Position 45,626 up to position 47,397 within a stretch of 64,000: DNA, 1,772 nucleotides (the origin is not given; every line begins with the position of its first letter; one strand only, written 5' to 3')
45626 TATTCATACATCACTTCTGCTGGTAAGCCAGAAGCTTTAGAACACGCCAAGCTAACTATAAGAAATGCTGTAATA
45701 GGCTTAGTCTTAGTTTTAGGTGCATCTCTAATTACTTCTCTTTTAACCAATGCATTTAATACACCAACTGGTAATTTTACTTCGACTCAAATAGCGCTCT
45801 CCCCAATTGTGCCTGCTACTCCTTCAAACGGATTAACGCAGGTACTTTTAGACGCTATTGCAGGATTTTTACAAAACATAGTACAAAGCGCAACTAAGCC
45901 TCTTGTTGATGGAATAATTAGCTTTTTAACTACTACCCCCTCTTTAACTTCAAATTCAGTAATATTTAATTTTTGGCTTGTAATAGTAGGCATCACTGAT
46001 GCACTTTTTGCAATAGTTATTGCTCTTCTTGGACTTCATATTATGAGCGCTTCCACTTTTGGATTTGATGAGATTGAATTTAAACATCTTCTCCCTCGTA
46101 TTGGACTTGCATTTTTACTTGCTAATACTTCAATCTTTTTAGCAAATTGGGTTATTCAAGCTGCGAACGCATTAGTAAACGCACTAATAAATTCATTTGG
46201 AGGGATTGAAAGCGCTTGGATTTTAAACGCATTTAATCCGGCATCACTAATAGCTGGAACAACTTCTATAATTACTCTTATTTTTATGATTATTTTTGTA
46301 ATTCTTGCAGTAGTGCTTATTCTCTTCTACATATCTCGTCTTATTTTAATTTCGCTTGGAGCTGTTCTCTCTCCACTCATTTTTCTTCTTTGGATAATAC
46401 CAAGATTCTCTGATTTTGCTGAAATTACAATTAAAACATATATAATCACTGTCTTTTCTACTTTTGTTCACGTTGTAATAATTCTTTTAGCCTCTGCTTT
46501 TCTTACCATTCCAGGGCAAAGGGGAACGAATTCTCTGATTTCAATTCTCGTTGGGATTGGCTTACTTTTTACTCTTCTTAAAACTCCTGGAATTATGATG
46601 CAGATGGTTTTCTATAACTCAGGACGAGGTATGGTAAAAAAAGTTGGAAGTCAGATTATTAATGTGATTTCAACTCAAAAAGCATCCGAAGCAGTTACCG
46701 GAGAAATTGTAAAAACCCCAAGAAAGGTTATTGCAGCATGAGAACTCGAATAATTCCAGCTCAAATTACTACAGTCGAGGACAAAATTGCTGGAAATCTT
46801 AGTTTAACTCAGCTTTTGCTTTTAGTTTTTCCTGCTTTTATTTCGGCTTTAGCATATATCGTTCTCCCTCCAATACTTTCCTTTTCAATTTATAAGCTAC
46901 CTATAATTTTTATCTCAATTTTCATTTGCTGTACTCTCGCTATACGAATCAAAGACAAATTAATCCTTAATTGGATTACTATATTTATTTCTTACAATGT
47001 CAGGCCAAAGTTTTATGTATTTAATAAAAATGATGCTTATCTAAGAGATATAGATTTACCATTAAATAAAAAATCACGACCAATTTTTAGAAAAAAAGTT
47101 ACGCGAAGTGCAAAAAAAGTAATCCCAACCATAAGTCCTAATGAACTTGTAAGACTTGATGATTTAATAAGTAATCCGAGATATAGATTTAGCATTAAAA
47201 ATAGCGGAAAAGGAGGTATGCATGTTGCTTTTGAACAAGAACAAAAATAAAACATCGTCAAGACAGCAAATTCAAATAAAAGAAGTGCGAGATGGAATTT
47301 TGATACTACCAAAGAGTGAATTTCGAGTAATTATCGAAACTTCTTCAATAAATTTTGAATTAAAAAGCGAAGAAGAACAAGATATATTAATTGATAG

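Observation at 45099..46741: Pilin domain present twice: stand-alone VirB2-like pilin and a second copy fused to the N-terminus of the VirB6-like channel protein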

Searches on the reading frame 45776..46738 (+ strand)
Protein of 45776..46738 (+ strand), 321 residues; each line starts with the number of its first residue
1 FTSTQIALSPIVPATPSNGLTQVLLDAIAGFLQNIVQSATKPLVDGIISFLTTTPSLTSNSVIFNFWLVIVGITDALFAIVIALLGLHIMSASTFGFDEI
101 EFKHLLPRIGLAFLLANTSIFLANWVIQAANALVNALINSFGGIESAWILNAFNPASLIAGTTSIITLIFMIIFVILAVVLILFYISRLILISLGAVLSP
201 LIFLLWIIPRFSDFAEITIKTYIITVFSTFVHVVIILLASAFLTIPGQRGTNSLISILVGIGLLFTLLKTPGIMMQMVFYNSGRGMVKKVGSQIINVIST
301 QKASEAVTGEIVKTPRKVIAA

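Call 27: search_protein_representatives(protein=window:45776-46738:+)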
Query: 321 residues. Proteins with E-value up to 0.001 (for the whole library): 699; up to 1e-10: 186; up to 1e-30: 56. The best 150 are listed.
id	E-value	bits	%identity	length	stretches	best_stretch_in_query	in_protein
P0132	2.4e-119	414.6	64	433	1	6-321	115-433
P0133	1.4e-116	405.5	67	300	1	25-321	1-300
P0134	2.3e-81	289.9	53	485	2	13-157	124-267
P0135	1.4e-79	284.0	49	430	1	20-307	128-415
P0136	1.5e-73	264.3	49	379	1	7-300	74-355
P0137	8.1e-72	258.6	43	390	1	6-303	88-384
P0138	2.9e-69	250.2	48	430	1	20-309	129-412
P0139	3.8e-68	246.5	42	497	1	7-309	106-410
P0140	2.8e-67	243.6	46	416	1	7-301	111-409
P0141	3.6e-67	243.3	44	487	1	7-309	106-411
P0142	6.4e-66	239.2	42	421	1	8-301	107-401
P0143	6.0e-65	236.0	57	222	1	90-301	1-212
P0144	9.3e-62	225.5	42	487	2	4-300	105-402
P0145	1.3e-60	221.8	39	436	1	14-300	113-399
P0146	3.1e-59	217.3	47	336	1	58-302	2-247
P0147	8.5e-56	206.0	41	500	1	7-295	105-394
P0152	2.9e-50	187.8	42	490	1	8-295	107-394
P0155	1.3e-48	182.4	36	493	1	20-294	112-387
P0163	3.0e-44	168.1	38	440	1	14-298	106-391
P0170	8.5e-39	150.2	29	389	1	15-303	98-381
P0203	3.3e-24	102.3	30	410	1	30-288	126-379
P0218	7.2e-18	81.5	31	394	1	6-290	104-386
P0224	1.2e-16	77.4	27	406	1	26-308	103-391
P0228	2.2e-16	76.6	28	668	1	26-299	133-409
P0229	3.1e-16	76.1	27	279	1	22-273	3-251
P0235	1.1e-15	74.4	30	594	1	26-297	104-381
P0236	1.2e-15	74.2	26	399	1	11-295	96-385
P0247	1.2e-14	71.0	25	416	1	21-290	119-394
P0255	7.7e-14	68.3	27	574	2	26-296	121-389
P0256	1.3e-13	67.5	25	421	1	25-286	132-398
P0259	1.5e-13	67.3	30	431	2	24-244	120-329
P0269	8.4e-13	64.9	27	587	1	24-282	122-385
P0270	1.6e-12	63.9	29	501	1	23-286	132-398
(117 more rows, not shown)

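Call 32: search_protein_families(library=pfam, proteins=[P0218, P0224, P0228, P0235, P0236, P0247, P0256, P0259, P0269, P0270], max_evalue=0.1)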
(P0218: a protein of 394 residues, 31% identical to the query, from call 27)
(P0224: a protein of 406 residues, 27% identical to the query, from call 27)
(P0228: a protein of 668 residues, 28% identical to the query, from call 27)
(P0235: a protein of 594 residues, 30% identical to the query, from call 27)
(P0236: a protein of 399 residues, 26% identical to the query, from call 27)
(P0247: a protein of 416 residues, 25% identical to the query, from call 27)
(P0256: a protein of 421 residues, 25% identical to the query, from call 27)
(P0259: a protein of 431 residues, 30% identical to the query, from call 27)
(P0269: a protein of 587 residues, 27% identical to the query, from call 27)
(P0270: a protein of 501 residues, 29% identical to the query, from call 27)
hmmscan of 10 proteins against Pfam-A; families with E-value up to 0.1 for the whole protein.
P0218 (394 aa): 2 families
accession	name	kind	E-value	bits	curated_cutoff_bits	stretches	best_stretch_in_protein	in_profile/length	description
PF19597.4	TrbL_4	-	1.2e-12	48.2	27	1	165-371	44-244/276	Conjugal transfer protein TrbL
PF04610.19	TrbL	-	1e-07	32.4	25.9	1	211-364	55-207/215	TrbL/VirB6 plasmid conjugal transfer protein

P0224 (406 aa): 2 families
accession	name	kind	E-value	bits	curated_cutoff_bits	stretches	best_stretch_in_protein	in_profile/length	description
PF19597.4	TrbL_4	-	0.0027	17.6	27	1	227-381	132-269/276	Conjugal transfer protein TrbL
PF04610.19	TrbL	-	0.0033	17.7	25.9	1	221-351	80-214/215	TrbL/VirB6 plasmid conjugal transfer protein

P0228 (668 aa): 2 families
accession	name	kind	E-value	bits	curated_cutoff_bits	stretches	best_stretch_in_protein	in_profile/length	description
PF19597.4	TrbL_4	-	0.0014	18.5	27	1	210-404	88-265/276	Conjugal transfer protein TrbL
PF04610.19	TrbL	-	0.0097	16.1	25.9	1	185-378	27-214/215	TrbL/VirB6 plasmid conjugal transfer protein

P0235 (594 aa): 1 family
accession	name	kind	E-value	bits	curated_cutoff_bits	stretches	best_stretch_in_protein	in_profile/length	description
PF04610.19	TrbL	-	0.00039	20.7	25.9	1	215-351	76-213/215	TrbL/VirB6 plasmid conjugal transfer protein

P0236 (399 aa): 3 families
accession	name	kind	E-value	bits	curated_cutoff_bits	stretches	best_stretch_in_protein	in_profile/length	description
PF19597.4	TrbL_4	-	0.0077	16.1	27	1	189-332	88-226/276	Conjugal transfer protein TrbL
PF01312.24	Bac_export_2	-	0.015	15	24.4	1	208-349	44-172/335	FlhB HrpN YscU SpaS Family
PF00746.26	Gram_pos_anchor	-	0.043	14.2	20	1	242-268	9-36/43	LPXTG cell wall anchor motif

P0247 (416 aa): 1 family
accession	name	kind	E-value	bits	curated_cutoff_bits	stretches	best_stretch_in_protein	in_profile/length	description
PF19597.4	TrbL_4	-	1.6e-07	31.4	27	1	161-399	47-265/276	Conjugal transfer protein TrbL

P0256 (421 aa): 2 families
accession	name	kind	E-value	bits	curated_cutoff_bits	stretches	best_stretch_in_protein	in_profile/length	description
PF19597.4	TrbL_4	-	7.1e-07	29.3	27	1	214-386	91-244/276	Conjugal transfer protein TrbL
PF04610.19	TrbL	-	0.054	13.7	25.9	1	188-379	4-212/215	TrbL/VirB6 plasmid conjugal transfer protein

P0259 (431 aa): 2 families
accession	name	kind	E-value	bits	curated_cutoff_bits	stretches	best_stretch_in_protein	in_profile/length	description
PF19597.4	TrbL_4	-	2.3e-08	34.2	27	1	161-381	50-245/276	Conjugal transfer protein TrbL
PF04610.19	TrbL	-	0.00021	21.6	25.9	1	219-335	77-187/215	TrbL/VirB6 plasmid conjugal transfer protein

P0269 (587 aa): 1 family
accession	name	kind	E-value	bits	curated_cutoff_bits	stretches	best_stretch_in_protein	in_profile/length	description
PF04610.19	TrbL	-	0.0011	19.2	25.9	1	238-371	84-212/215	TrbL/VirB6 plasmid conjugal transfer protein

P0270 (501 aa): 1 family
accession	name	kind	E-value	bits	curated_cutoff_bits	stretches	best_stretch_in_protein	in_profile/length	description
PF19597.4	TrbL_4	-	5.7e-05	23.1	27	1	213-383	89-241/276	Conjugal transfer protein TrbL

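Call 41: list_cluster_members(proteins=[P0139, P0141, P0144, P0147, P0152, P0155, P0163, P0170, P0203, P0255])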
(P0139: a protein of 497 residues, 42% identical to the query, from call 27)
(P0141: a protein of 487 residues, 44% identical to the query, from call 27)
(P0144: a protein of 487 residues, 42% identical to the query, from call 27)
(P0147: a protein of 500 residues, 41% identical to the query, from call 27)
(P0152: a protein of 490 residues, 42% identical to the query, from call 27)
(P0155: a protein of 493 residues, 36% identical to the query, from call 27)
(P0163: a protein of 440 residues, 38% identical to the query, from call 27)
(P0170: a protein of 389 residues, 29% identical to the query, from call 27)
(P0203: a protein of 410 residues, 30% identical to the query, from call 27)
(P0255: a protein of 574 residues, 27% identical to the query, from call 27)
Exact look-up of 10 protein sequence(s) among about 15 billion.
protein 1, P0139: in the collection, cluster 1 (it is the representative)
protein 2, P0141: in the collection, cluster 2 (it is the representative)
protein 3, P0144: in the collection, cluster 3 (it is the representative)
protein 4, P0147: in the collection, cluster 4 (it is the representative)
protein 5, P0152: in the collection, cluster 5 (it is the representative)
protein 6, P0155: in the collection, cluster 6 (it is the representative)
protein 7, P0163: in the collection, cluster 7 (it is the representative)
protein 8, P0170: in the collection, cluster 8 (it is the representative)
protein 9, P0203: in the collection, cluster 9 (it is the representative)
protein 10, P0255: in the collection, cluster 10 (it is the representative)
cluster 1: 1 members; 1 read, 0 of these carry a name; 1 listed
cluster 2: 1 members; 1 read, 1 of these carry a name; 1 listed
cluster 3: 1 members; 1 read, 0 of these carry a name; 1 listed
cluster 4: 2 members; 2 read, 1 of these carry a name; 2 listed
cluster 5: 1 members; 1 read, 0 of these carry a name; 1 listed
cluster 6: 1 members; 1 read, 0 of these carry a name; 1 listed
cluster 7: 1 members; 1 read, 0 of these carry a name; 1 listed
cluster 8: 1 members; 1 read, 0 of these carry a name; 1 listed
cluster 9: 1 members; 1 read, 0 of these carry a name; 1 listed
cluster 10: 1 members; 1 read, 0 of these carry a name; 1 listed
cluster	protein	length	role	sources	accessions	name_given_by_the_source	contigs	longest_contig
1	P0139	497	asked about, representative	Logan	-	-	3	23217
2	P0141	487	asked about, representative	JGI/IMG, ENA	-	hypothetical protein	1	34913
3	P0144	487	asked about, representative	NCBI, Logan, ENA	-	-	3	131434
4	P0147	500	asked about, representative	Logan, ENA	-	-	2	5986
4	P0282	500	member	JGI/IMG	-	hypothetical protein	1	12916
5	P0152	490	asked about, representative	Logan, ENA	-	-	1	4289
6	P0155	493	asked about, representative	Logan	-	-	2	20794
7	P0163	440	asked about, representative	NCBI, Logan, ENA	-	-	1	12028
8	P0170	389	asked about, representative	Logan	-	-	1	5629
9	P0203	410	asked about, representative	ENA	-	-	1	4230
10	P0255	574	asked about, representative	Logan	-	-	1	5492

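Call 44: find_homologous_proteins(query=P0144)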
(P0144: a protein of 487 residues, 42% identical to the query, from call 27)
Query P0144 (487 aa): 758 proteins with E <= 0.001 among 8000 candidates; the best 120 are listed.
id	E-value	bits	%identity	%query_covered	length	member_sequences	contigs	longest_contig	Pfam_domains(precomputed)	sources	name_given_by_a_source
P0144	9.2e-296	999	100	100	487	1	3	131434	PF18895.6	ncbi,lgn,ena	-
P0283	1.2e-230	784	78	100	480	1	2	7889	PF18895.6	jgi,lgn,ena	jgi:hypothetical protein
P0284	1.8e-211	721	77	92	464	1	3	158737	PF18895.6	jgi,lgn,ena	jgi:hypothetical protein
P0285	2.5e-197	674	67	100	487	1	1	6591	PF18895.6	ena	-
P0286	3.8e-194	664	68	100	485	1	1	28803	PF18895.6,PF19590.5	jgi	jgi:type IV secretion system pilin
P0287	6.6e-166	571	66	85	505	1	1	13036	PF18895.6,PF19590.5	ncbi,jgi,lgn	ncbi:MAG TPA: hypothetical protein VGG13_00115 [Candidatus Saccharimonadales bacterium]|jgi:hypothet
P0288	2.2e-157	543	63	85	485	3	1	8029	PF18895.6,PF19590.5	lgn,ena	-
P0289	1.5e-156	540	64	81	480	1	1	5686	PF18895.6,PF19590.5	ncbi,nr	ncbi:MAG TPA: pilin [Candidatus Saccharimonadales bacterium]|nr:pilin [Candidatus Saccharimonadales 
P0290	3.5e-156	539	63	81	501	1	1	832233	PF18895.6,PF19590.5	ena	-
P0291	9.6e-156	537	64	81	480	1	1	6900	PF18895.6,PF19590.5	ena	-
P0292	5.3e-155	535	61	83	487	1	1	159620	PF19590.5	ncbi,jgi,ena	jgi:hypothetical protein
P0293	2.4e-153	530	64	79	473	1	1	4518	PF18895.6,PF19590.5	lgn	-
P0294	2.8e-153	529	63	83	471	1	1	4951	PF18895.6,PF19590.5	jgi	jgi:hypothetical protein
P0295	3.4e-153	529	63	82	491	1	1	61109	PF18895.6,PF19590.5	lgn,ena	-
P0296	2.3e-152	526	63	81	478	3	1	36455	PF18895.6,PF19590.5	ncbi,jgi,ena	-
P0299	8.3e-151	521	62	81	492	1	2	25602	PF04610.20,PF18895.6,PF19590.5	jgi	jgi:hypothetical protein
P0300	1.1e-150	521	63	82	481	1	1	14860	PF04610.20,PF18895.6,PF19590.5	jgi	jgi:hypothetical protein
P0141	3.3e-149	516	55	99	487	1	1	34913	PF18895.6,PF19590.5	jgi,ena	jgi:hypothetical protein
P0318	1.9e-147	510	57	90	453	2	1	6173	PF04610.20,PF18895.6,PF19590.5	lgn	-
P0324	2.4e-146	506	57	88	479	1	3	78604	PF04610.20,PF18895.6,PF19590.5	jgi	jgi:hypothetical protein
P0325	1.3e-145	504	60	85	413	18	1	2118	PF04610.20,PF18895.6,PF19590.5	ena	-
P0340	2.1e-143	497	62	83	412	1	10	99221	PF04610.20,PF18895.6,PF19590.5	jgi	jgi:hypothetical protein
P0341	2.9e-143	496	55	88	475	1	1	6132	PF04610.20,PF18895.6,PF19590.5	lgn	-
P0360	3.7e-142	493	54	96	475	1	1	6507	PF04610.20,PF18895.6,PF19590.5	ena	-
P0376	4.4e-141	489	58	80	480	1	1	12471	PF04610.20,PF18895.6,PF19590.5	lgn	-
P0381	9.5e-141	488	59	85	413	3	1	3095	PF04610.20,PF19590.5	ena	-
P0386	1.8e-140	487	58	83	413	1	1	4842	PF04610.20,PF18895.6,PF19590.5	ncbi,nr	ncbi:type IV secretion system protein [Candidatus Saccharibacteria bacterium]|nr:type IV secretion s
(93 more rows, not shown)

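Call 50: search_protein_families(library=pfam, proteins=[P0218, P0300, P0144, P0229], max_evalue=0.1)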
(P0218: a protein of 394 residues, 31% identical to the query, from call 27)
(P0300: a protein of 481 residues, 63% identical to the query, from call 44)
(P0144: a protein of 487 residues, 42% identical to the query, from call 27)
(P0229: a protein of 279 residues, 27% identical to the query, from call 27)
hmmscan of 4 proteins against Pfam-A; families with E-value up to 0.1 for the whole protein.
P0218 (394 aa): 2 families
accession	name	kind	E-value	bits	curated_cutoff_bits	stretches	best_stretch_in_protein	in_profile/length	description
PF19597.4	TrbL_4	-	1.2e-12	48.2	27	1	165-371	44-244/276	Conjugal transfer protein TrbL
PF04610.19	TrbL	-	1e-07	32.4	25.9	1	211-364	55-207/215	TrbL/VirB6 plasmid conjugal transfer protein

P0300 (481 aa): 2 families
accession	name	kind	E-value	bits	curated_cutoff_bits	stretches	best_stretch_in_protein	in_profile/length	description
PF18895.5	T4SS_pilin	-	4e-06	27.2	26.6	1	29-83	15-68/71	Type IV secretion system pilin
PF04610.19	TrbL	-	9.8e-06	25.9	25.9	1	232-363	74-211/215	TrbL/VirB6 plasmid conjugal transfer protein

P0144 (487 aa): 1 family
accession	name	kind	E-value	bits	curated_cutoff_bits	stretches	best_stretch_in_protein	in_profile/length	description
PF18895.5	T4SS_pilin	-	1.4e-09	38.3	26.6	1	27-89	8-69/71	Type IV secretion system pilin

P0229 (279 aa): 2 families
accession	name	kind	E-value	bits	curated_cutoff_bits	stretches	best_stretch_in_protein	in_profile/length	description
PF19597.4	TrbL_4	-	3.1e-05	23.9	27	1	83-249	87-241/276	Conjugal transfer protein TrbL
PF04610.19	TrbL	-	0.0062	16.8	25.9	1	114-241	75-203/215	TrbL/VirB6 plasmid conjugal transfer protein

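Call 53: find_encoding_contigs(protein=P0144, flank=6000, max_places=2)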
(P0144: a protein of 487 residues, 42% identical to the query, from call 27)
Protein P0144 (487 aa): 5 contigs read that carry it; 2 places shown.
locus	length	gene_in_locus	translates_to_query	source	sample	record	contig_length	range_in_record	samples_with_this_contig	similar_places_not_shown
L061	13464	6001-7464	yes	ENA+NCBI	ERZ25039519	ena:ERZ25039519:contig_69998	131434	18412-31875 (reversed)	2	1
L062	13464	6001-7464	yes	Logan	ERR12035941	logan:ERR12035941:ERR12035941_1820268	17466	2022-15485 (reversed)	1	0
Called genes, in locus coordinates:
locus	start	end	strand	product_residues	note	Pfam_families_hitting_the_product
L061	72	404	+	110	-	-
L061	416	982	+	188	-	PF08207:EFP_N, PF01132:EFP, PF09285:Elong-fact-P_C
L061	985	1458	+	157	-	PF13563:2_5_RNA_ligase2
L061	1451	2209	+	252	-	PF01479:S4, PF13489:Methyltransf_23 (weak), PF01728:FtsJ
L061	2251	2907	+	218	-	PF00156:Pribosyltran (weak)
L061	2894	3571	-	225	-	PF00027:cNMP_binding, PF13545:HTH_Crp_2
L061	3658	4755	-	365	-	PF01926:MMR_HSR1, PF02421:FeoB_N, PF06071:YchF-GTPase_C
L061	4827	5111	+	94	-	-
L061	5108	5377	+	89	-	PF15738:YafQ_toxin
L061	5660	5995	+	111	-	PF04956:TrbC, PF18895:T4SS_pilin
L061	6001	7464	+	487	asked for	PF18895:T4SS_pilin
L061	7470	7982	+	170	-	PF12666:PrgI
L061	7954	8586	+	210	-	PF26593:TraC-like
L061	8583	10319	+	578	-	PF01935:DUF87, PF12846:AAA_10, PF19044:P-loop_TraG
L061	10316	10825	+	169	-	PF05257:CHAP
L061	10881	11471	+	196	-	PF07719:TPR_2 (faint), PF13181:TPR_8 (faint), PF13432:TPR_16 (faint), PF00515:TPR_1 (weak), PF13176:TPR_7 (faint), PF13374:TPR_10 (faint), PF13414:TPR_11 (faint), PF13424:TPR_12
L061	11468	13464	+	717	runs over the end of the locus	-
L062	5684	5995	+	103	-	PF04956:TrbC (weak), PF18895:T4SS_pilin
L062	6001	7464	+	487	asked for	PF18895:T4SS_pilin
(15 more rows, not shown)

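Call 71: predict_structure(alignment_id=A2)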
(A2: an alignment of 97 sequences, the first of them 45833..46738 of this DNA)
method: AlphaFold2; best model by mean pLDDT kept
length: 302 residues; sequences in the alignment: 97
mean_pLDDT: 73.7   pTM: 0.62
mean pLDDT of the five models: 73.7, 72.9, 72.3, 70.4, 67.2
residues with pLDDT >= 90: 35; 70-90: 166; 50-70: 82; < 50: 19
segments of 3 or more residues with pLDDT < 50: 285-295, 297-302
pLDDT, mean of each block of 10 residues (from residue 1): 80 77 73 75 93 93 83 73 79 90 88 81 62 54 65 76 83 89 89 87 85 76 58 65 72 65 55 61 47 46 43
secondary structure, 60 per line:
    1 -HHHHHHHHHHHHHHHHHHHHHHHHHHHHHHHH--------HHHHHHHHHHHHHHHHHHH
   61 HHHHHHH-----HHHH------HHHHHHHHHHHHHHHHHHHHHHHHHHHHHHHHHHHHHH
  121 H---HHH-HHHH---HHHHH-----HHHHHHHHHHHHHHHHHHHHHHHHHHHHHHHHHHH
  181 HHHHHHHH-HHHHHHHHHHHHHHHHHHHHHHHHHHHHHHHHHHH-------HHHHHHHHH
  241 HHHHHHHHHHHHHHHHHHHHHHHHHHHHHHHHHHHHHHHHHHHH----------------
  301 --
elements in order: H2-33 H42-67 H73-76 H83-121 H129-132 H136-140 H146-188 H190-224 H232-284

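Call 74: fold_search(model_id=the predicted structure, library=pdb)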
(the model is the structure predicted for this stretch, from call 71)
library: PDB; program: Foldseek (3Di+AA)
matches with E <= 10: 131; with E <= 0.001: 0
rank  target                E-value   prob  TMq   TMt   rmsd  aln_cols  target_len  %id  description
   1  8rtd_L                1.8e-02  0.99  0.38  0.41  11.1       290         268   14  Stalk-Arches-IMC structure from the fully-assembled R388 type IV secretion system determined by cryo-EM. (released 2024-06-19)
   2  8rt9_F                3.9e-02  1.00  0.43  0.46   8.0       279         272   15  Stalk complex full-length structure (TrwJ/VirB5-TrwI/VirB6) from the fully-assembled R388 type IV secretion system det (released 2024-06-19)
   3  7o3v_F                5.1e-02  0.99  0.41  0.46   7.9       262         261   18  Stalk complex structure (TrwJ/VirB5-TrwI/VirB6) from the fully-assembled R388 type IV secretion system determined by c (released 2022-06-22)
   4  7o3v_J                5.4e-02  0.98  0.40  0.44   8.7       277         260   16  Stalk complex structure (TrwJ/VirB5-TrwI/VirB6) from the fully-assembled R388 type IV secretion system determined by c (released 2022-06-22)
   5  7sqc_1K               4.5e-01  0.16  0.17  0.16  53.5       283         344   11  Ciliary C1 central pair apparatus isolated from Chlamydomonas reinhardtii (released 2022-04-13)
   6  7n6g_3R               6.8e-01  0.10  0.16  0.14  48.4       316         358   12  C1 of central pair (released 2022-05-18)
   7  7n6g_3N               9.9e-01  0.08  0.14  0.11  53.4       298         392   13  C1 of central pair (released 2022-05-18)
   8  5h3d_A                1.0e+00  0.08  0.12  0.11  29.3       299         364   14  Helical structure of membrane tubules decorated by ACAP1 (BARPH doamin) protein by cryo-electron microscopy and MD sim (released 2019-01-16)
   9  8rtd_H                1.2e+00  0.33  0.30  0.38  11.2       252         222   15  Stalk-Arches-IMC structure from the fully-assembled R388 type IV secretion system determined by cryo-EM. (released 2024-06-19)
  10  9ukv_A                1.7e+00  0.06  0.15  0.10  24.1       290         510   17  JM Complex - E. coli MurJ, Levivirus M lysis protein LysM (SglM) (released 2025-09-10)
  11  7sqc_1J               1.7e+00  0.08  0.17  0.15  51.7       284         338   11  Ciliary C1 central pair apparatus isolated from Chlamydomonas reinhardtii (released 2022-04-13)
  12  2v0o_B                1.8e+00  0.09  0.19  0.20  35.4       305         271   10  FCHO2 F-BAR domain (released 2007-06-26)
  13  7n6g_3W               2.3e+00  0.06  0.15  0.12  52.5       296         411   13  C1 of central pair (released 2022-05-18)
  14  7rtt_A                2.3e+00  0.04  0.13  0.10  28.2       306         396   11  Cryo-EM structure of a TTYH2 cis-dimer (released 2021-08-25)
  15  7udn_B                2.4e+00  0.14  0.26  0.27  13.4       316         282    9  Crystal structure of designed helical repeat protein RPB_PLP1_R6 in alternative conformation 2 (released 2023-03-22)
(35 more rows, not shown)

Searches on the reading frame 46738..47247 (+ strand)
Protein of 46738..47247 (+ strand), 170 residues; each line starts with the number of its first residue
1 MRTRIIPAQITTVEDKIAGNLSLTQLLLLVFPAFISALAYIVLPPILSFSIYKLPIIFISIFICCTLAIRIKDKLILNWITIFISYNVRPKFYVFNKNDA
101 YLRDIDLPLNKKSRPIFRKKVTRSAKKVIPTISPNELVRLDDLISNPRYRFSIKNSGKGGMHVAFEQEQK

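Call 4: search_protein_families(library=pfam, proteins=[window:46738-47247:+], max_evalue=1)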
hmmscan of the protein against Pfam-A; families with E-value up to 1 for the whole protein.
window:46738-47247:+ (170 aa): 2 families
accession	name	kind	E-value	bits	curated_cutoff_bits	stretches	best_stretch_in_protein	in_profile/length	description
PF12666.12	PrgI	-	4.9e-07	30.6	27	1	6-94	2-90/91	PrgI family protein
PF20048.4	DUF6450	-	0.062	13.6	25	1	22-68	12-58/68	Domain of unknown function (DUF6450)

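Call 54: search_protein_families(library=ncbifam, proteins=[window:46738-47247:+], max_evalue=0.01)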
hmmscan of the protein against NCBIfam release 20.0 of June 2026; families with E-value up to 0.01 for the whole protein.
window:46738-47247:+ (170 aa): 0 families
